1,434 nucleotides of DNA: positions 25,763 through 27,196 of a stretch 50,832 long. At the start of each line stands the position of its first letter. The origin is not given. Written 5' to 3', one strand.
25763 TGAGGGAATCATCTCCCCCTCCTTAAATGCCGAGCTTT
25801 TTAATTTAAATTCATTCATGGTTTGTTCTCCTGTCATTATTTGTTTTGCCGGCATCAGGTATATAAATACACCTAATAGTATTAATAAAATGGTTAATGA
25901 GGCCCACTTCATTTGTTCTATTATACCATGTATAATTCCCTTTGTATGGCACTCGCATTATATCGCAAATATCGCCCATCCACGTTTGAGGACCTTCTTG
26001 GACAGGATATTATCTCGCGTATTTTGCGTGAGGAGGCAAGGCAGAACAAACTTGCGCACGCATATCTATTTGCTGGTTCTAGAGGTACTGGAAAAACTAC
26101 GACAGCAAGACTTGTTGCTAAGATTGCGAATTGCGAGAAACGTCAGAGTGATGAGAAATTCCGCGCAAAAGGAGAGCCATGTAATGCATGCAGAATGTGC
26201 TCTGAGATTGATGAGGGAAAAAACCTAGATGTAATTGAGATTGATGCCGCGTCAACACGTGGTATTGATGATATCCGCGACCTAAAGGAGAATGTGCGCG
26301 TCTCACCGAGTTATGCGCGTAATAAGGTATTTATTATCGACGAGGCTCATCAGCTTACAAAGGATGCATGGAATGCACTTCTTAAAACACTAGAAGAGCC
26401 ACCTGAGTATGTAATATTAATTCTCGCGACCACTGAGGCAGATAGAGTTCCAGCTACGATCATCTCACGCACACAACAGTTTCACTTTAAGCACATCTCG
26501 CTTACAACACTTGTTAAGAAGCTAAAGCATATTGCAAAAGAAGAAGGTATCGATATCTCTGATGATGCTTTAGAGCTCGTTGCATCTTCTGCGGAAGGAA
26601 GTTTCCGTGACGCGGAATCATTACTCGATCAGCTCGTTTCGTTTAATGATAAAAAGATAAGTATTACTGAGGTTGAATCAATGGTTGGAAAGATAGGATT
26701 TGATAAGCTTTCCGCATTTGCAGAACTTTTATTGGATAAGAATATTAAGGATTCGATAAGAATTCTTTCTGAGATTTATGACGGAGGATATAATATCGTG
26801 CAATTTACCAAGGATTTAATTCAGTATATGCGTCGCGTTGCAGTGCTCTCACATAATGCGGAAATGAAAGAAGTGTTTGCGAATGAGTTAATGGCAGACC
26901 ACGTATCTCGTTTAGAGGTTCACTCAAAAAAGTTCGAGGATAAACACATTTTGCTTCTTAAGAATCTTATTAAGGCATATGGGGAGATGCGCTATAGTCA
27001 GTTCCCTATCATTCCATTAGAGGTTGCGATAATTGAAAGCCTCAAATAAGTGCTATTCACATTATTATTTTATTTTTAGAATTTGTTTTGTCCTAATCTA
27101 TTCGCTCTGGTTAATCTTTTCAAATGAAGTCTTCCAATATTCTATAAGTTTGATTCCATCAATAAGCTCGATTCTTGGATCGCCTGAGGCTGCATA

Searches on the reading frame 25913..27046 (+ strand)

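Call 71: search_protein_families(library=pfam, proteins=[window:25913-27046:+], max_evalue=0.001)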
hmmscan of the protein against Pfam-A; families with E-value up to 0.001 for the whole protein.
window:25913-27046:+ (378 aa): 10 families
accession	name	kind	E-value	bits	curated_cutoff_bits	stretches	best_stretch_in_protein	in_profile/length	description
PF13177.12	DNA_pol3_delta2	-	1.4e-44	152.3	27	1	31-195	2-160/161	DNA polymerase III, delta subunit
PF22608.2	DNAX_ATPase_lid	-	8.2e-13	48.4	27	1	201-244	3-46/49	DNA polymerase III clamp loader subunit, ATPase lid domain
PF00004.35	AAA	-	3.5e-12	47.3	21.2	1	52-189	2-125/131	ATPase family associated with various cellular activities (AAA)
PF12169.13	DNA_pol3_gamma3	-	1.1e-09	38.7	24.4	1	250-374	2-125/143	DNA polymerase III subunits gamma and tau domain III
PF13401.12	AAA_22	-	9.1e-07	29.7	27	1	51-170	8-119/130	AAA domain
PF04851.21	ResIII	-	8.2e-06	26.3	22.5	0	126-162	115-152/164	Type III restriction enzyme, res subunit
PF05496.18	RuvB_N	-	3e-05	24.3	27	0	21-78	2-63/159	Holliday junction DNA helicase RuvB P-loop domain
PF13604.12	AAA_30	-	0.00024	21.3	27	0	52-170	22-122/191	AAA domain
PF13245.12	AAA_19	-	0.00047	20.8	25.1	0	49-169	12-122/134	AAA domain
PF21960.2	RCF1-5-like_lid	-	0.0007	19.9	27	0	203-234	2-34/43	RCF1/5-like, AAA+ ATPase lid domain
